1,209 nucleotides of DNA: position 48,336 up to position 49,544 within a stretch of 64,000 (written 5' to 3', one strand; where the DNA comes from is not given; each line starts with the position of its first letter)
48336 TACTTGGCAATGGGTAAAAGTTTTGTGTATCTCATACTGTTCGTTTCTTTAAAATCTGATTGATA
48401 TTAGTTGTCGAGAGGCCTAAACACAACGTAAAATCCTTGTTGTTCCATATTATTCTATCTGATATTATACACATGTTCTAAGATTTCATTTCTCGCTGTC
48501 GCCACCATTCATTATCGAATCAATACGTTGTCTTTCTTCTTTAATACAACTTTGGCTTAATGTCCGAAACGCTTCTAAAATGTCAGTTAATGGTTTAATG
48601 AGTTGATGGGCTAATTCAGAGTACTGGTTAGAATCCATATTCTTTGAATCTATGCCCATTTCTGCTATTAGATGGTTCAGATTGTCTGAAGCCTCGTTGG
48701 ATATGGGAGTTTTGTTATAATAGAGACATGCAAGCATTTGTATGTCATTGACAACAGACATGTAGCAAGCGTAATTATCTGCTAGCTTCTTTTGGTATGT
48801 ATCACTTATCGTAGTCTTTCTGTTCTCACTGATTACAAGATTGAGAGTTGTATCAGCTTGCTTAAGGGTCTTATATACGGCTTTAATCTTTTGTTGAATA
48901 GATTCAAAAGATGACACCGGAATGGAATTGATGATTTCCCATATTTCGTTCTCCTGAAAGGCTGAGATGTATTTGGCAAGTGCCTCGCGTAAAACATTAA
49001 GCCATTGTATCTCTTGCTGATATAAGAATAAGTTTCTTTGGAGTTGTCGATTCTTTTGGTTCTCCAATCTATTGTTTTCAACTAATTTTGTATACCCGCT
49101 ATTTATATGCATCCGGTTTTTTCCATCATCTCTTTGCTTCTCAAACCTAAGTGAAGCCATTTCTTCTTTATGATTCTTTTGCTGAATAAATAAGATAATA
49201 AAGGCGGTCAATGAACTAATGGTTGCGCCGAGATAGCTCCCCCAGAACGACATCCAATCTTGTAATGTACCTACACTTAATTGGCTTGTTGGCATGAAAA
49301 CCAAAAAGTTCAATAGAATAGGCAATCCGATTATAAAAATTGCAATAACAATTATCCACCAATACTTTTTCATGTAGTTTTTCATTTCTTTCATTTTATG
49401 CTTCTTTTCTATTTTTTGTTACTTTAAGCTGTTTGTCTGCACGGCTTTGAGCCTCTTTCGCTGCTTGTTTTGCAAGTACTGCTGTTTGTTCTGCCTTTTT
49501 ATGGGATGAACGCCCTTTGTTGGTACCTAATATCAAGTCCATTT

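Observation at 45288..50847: AT-rich five-gene island between ~56-bp direct repeats: candidate undescribed defence-like module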

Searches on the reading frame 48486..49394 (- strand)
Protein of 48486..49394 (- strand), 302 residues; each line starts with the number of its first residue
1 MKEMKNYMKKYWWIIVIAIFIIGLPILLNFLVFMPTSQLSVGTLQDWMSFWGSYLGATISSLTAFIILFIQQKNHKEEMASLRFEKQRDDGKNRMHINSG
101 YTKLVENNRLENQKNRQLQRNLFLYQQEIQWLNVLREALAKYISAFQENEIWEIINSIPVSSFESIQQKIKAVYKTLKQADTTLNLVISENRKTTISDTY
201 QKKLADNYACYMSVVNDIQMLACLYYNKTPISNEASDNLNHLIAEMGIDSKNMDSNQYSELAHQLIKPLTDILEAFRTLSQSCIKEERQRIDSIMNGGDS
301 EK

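Call 4: search_protein_families(library=pfam, proteins=[window:48486-49394:-], max_evalue=0.01)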
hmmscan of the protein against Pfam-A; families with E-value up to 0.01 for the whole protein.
window:48486-49394:- (302 aa): 0 families

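Call 5: search_protein_families(library=padloc, proteins=[window:48486-49394:-], max_evalue=0.01)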
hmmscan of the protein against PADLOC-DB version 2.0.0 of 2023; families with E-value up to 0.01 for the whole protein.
window:48486-49394:- (302 aa): 0 families

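Call 6: search_protein_families(library=ncbifam, proteins=[window:48486-49394:-], max_evalue=0.01)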
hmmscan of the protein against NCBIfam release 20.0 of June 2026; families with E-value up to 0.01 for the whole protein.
window:48486-49394:- (302 aa): 0 families

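Call 13: find_homologous_proteins(query=window:48486-49394:-)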
Query window:48486-49394:- (302 aa): 47 proteins with E <= 0.001 among 556 candidates.
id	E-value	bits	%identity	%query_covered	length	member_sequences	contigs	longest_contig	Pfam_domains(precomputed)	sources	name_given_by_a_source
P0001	9.6e-195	663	100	100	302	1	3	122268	-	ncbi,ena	-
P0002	6.7e-194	661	100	100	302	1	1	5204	-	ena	-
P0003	5.3e-190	648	100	98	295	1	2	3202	-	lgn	-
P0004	1.5e-188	643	99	98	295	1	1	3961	-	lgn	-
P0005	2.1e-188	643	99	98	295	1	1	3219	-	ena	-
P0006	5.1e-185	632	98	98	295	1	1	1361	-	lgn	-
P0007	1.2e-184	630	97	98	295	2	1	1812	-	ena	-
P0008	2.2e-177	607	93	99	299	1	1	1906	-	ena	-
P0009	5.5e-177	605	94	98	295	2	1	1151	-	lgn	-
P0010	3.2e-138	478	76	100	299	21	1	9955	-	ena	-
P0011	3.5e-138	478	75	100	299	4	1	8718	-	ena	-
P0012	1.9e-136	472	99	74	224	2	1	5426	-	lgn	-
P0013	2.7e-134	465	75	98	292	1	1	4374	-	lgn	-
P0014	1.1e-133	463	76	98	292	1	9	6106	-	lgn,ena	-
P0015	1.1e-133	463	75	100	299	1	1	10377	-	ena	-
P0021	2.7e-129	449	73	100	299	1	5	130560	-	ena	-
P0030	2.3e-95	337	57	97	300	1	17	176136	-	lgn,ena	-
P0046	7.3e-51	192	40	95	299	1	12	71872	-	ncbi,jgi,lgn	jgi:hypothetical protein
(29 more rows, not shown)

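Call 14: find_encoding_contigs(protein=P0030, flank=10000, max_places=3)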
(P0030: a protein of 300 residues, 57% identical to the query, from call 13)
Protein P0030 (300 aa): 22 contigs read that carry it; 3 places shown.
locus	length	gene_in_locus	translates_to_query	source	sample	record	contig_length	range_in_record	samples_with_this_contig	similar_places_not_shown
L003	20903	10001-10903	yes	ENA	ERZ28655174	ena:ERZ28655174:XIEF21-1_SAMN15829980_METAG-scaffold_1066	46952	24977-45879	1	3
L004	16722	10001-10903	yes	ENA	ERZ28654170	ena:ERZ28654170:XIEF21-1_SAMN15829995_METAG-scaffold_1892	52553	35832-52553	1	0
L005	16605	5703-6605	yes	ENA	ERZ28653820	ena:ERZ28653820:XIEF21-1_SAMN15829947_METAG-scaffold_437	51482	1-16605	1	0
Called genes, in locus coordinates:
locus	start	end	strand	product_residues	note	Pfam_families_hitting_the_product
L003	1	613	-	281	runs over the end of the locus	PF27507:DjlA_TM, PF05099:TerB, PF00226:DnaJ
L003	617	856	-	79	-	PF04226:Transgly_assoc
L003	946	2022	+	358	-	PF01494:FAD_binding_3, PF03486:HI0933_like (weak)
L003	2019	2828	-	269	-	PF00459:Inositol_P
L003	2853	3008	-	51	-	-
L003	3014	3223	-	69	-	-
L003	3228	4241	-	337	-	PF17761:DUF1016_N, PF06250:YhcG_C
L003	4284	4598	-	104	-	PF18135:Type_ISP_C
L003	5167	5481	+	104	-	PF07751:Abi_2 (weak)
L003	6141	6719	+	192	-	-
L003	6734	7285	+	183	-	-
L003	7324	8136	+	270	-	-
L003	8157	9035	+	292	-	-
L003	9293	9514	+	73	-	-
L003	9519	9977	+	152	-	-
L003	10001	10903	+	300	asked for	-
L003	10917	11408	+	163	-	PF05265:DUF723, PF14311:DUF4379 (faint), PF05265:DUF723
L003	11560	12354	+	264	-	PF07463:NUMOD4 (weak), PF13392:HNH_3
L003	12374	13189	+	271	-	PF07463:NUMOD4 (weak), PF13392:HNH_3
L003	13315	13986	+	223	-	-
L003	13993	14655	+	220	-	-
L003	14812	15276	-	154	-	-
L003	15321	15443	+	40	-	-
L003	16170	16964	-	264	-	PF02153:PDH_N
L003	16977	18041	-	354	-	PF00793:DAHP_synth_1, PF01817:CM_2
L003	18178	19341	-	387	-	PF00155:Aminotran_1_2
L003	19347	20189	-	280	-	PF00800:PDT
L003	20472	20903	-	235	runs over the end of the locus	PF00106:adh_short, PF13460:NAD_binding_10 (weak), PF13561:adh_short_C2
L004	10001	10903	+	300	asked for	-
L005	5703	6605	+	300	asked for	-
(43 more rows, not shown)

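Call 15: find_encoding_contigs(protein=P0046, flank=10000, max_places=3)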
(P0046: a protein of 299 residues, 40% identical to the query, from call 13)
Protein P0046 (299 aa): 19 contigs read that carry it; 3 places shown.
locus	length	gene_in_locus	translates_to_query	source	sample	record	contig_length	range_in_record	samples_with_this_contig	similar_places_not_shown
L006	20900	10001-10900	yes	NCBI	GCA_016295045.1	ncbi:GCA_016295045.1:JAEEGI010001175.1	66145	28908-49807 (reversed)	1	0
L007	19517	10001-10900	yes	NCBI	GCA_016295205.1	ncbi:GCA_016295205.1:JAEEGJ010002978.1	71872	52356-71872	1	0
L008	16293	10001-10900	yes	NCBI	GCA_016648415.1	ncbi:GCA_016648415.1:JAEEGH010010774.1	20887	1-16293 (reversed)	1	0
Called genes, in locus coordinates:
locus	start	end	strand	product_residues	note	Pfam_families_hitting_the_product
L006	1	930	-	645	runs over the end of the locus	PF00795:CN_hydrolase, PF02540:NAD_synthase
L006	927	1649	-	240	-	PF09640:DUF2027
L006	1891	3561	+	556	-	PF00165:HTH_AraC (faint), PF12833:HTH_18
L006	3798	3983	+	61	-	-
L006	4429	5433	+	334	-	PF13424:TPR_12 (faint)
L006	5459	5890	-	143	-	PF08291:Peptidase_M15_3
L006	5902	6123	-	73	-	-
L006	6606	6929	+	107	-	PF01909:NTP_transf_2, PF18765:Polbeta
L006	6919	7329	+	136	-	PF05168:HEPN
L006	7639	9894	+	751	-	PF13306:LRR_5, PF13855:LRR_8 (faint), PF23952:LRR_EndoS (faint), PF12799:LRR_4 (faint), PF13306:LRR_5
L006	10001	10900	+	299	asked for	-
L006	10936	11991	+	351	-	-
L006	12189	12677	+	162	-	-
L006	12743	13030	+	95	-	-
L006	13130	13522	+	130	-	-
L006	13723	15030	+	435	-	-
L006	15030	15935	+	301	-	PF01807:Zn_ribbon_DnaG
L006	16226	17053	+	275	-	PF18291:HU-HIG, PF13290:CHB_HEX_C_1, PF13287:Fn3_assoc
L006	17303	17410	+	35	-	-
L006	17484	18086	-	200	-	PF02508:Rnf-Nqr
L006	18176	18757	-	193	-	PF02508:Rnf-Nqr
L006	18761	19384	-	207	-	PF04205:FMN_bind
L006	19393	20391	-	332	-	PF03116:NQR2_RnfD_RnfE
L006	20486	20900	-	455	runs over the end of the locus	PF13375:RnfC_N, PF01512:Complex1_51K, PF10531:SLBB, PF12797:Fer4_2 (faint), PF13237:Fer4_10 (faint)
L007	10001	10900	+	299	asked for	-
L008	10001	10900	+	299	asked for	-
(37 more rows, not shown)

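Call 16: find_encoding_contigs(protein=P0021, flank=10000, max_places=3)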
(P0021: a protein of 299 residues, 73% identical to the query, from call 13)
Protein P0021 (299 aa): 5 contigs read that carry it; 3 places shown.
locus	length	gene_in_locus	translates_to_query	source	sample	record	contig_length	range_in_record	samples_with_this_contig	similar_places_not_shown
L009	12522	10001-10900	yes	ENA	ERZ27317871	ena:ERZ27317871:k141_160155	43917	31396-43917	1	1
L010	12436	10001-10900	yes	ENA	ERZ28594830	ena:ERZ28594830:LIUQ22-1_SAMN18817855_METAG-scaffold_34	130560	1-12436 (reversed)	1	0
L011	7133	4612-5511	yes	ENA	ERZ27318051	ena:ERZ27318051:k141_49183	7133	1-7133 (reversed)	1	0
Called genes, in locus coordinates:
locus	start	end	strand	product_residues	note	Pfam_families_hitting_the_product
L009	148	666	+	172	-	PF12682:Flavodoxin_4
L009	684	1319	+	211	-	PF12682:Flavodoxin_4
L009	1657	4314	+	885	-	PF05547:Peptidase_M6, PF00041:fn3 (faint), PF00404:Dockerin_1 (weak)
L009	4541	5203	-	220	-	PF18291:HU-HIG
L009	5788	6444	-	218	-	PF04055:Radical_SAM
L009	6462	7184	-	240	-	PF00756:Esterase (weak)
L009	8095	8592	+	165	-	-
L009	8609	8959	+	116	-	PF03118:RNA_pol_A_CTD (weak), PF26169:HHH_XRCC3_RpoA (weak)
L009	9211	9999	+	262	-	-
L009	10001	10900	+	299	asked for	-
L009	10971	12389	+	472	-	-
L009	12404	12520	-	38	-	?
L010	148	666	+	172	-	PF12682:Flavodoxin_4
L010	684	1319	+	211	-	PF12682:Flavodoxin_4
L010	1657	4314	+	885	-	PF05547:Peptidase_M6, PF00041:fn3 (faint), PF00404:Dockerin_1 (weak)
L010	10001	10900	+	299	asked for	-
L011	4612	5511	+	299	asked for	-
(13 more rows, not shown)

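Call 34: search_protein_families(library=phrogs, proteins=[window:48486-49394:-], max_evalue=0.01)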
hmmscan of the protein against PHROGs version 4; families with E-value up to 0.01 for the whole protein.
window:48486-49394:- (302 aa): 3 families
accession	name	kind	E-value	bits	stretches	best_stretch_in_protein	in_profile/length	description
phrog_16113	-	unknown function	4.3e-07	30.8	1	4-77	5-79/258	-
phrog_30577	-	unknown function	4.8e-06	27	1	13-78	23-87/290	-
phrog_18624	-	unknown function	0.0082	17.4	0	190-220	31-59/62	-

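Call 69: predict_structure(alignment_id=A4)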
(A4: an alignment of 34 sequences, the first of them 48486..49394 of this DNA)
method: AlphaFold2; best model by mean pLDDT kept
length: 302 residues; sequences in the alignment: 34
mean_pLDDT: 83.0   pTM: 0.59
mean pLDDT of the five models: 83.0, 82.4, 81.6, 81.0, 80.2
residues with pLDDT >= 90: 135; 70-90: 121; 50-70: 34; < 50: 12
segments of 3 or more residues with pLDDT < 50: 1-3, 37-41, 299-302
pLDDT, mean of each block of 10 residues (from residue 1): 55 73 68 52 65 75 77 78 80 76 86 88 93 96 92 94 95 96 94 85 93 94 86 76 89 90 94 95 94 73 34
secondary structure, 60 per line:
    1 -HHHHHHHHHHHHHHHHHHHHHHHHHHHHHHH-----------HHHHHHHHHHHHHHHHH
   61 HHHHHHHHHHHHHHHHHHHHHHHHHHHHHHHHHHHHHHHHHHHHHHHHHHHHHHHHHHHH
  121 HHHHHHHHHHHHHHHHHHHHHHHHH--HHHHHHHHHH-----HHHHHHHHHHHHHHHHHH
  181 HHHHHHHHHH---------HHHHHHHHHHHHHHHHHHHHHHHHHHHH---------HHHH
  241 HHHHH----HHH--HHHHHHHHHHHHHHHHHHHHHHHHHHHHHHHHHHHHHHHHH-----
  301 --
elements in order: H2-32 H44-145 H148-157 H163-190 H200-227 H237-245 H255-295

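Call 71: fold_search(model_id=the predicted structure, library=pdb)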
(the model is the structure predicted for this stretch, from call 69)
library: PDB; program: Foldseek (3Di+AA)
matches with E <= 10: 506; with E <= 0.001: 0
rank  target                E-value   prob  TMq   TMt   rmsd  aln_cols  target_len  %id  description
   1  7jh6_A                3.2e-02  0.97  0.26  0.40  11.9       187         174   15  De novo designed two-domain di-Zn(II) and porphyrin-binding protein (released 2020-12-09)
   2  7jh5_B                8.5e-02  0.75  0.22  0.23  17.5       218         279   12  Co-LOCKR: de novo designed protein switch (released 2020-09-02)
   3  7xge_A                8.9e-02  0.97  0.30  0.50  11.1       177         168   14  Crystal structure of MCL-1 in complex with computationally designed inhibitor protein (released 2022-07-20)
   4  4tql_A                1.1e-01  0.44  0.19  0.23  29.5       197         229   13  Computationally designed three helix bundle (released 2014-10-15)
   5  7xge_G                1.4e-01  0.95  0.29  0.48  10.9       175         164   14  Crystal structure of MCL-1 in complex with computationally designed inhibitor protein (released 2022-07-20)
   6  7jh5_A                1.5e-01  0.41  0.18  0.19  20.1       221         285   13  Co-LOCKR: de novo designed protein switch (released 2020-09-02)
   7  8s2f_AAA              1.7e-01  0.28  0.16  0.24  25.5       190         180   12  Crystal structure of Borrelia burgdorferi paralogous family 12 outer surface protein BBH37 (released 2025-03-05)
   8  3atp_A                1.9e-01  0.95  0.30  0.52   7.4       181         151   13  Structure of the ligand binding domain of the bacterial serine chemoreceptor Tsr with ligand (released 2011-10-19)
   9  4uos                  1.9e-01  0.80  0.26  0.37   8.7       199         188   11  Thermodynamic hyperstability in parametrically designed helical bundles (released 2014-11-05)
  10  6s18_A                2.1e-01  1.00  0.37  0.70   4.4       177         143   11  Ligand binding domain of the P. putida receptor PcaY_PP in complex with glycerol (released 2020-10-21)
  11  2cmr_A                2.1e-01  0.44  0.18  0.27  13.3       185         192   15  Crystal structure of the HIV-1 neutralizing antibody D5 Fab bound to the gp41 inner-core mimetic 5-helix (released 2006-10-16)
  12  3atp_B                2.4e-01  0.94  0.30  0.52   7.0       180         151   13  Structure of the ligand binding domain of the bacterial serine chemoreceptor Tsr with ligand (released 2011-10-19)
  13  8i7r_B4               2.4e-01  0.66  0.28  0.27  35.1       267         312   14  In situ structure of axonemal doublet microtubules in mouse sperm with 48-nm repeat (released 2023-10-11)
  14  7xgg_A                2.9e-01  0.82  0.28  0.47  10.7       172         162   12  Crystal structure of BCL-xL in complex with computationally designed inhibitor protein (released 2022-07-20)
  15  2d4u_A                3.2e-01  0.63  0.23  0.37   9.7       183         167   11  Crystal Structure of the ligand binding domain of the bacterial serine chemoreceptor Tsr (released 2006-11-14)
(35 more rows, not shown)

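Call 73: fold_search(model_id=the predicted structure, library=viral)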
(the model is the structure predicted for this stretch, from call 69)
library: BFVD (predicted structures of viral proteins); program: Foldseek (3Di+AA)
matches with E <= 10: 362; with E <= 0.001: 0
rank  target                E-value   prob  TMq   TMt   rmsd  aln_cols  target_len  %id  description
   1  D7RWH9                4.1e-03  1.00  0.36  0.43  15.1       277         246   14  (no name in the UniProt tables at hand)
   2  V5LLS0                3.4e-02  0.89  0.25  0.21  48.3       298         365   11  (no name in the UniProt tables at hand)
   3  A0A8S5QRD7            7.1e-02  0.84  0.26  0.30  35.0       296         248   14  Uncharacterized protein [Myoviridae sp. ctoNH1]
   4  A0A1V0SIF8            1.1e-01  0.28  0.16  0.11  50.7       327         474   15  Uncharacterized protein [Klosneuvirus KNV1]
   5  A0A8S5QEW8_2          1.4e-01  0.63  0.22  0.10   9.8       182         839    9  Putative tail protein (Fragment) [Siphoviridae sp. ctbvd11]
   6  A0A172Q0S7            1.6e-01  0.18  0.14  0.16  30.7       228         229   11  PspA/IM30 family protein [Acinetobacter phage vB_AbaM_ME3]
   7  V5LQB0                1.8e-01  0.54  0.25  0.11  41.8       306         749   15  (no name in the UniProt tables at hand)
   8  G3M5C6                2.0e-01  0.96  0.31  0.46   6.1       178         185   14  Uncharacterized protein [Mycobacterium phage Redi]
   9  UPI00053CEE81         2.2e-01  0.54  0.22  0.35  28.0       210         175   11  (no name look-up for this kind of identifier)
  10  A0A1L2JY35            2.2e-01  0.33  0.17  0.26  11.0       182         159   13  Uncharacterized protein [Aeribacillus phage AP45]
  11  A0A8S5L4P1            2.6e-01  0.93  0.32  0.37   6.7       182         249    9  Chemotaxis methyl-accepting receptor HlyB-like 4HB MCP domain-containing protein (Fragment) [ssRNA phage SRR5466725_21]
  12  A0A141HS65            2.7e-01  0.15  0.15  0.16  46.1       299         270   11  (no name in the UniProt tables at hand)
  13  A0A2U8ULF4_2          2.8e-01  0.72  0.30  0.09  46.5       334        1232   11  (no name in the UniProt tables at hand)
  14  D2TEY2                3.4e-01  0.11  0.13  0.05  45.2       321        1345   16  (no name in the UniProt tables at hand)
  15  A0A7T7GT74            3.6e-01  0.84  0.26  0.15   7.1       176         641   12  (no name in the UniProt tables at hand)
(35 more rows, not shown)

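Call 103: search_solved_structures(query=A4, max_evalue=1)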
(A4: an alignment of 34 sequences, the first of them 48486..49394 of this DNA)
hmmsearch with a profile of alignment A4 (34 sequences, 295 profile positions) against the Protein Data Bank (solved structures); distinct sequences matched with E-value up to 1: 1.
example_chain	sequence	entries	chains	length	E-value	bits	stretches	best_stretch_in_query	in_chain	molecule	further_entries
8iw2_A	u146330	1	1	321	0.61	12.6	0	241-289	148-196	Pyruvate kinase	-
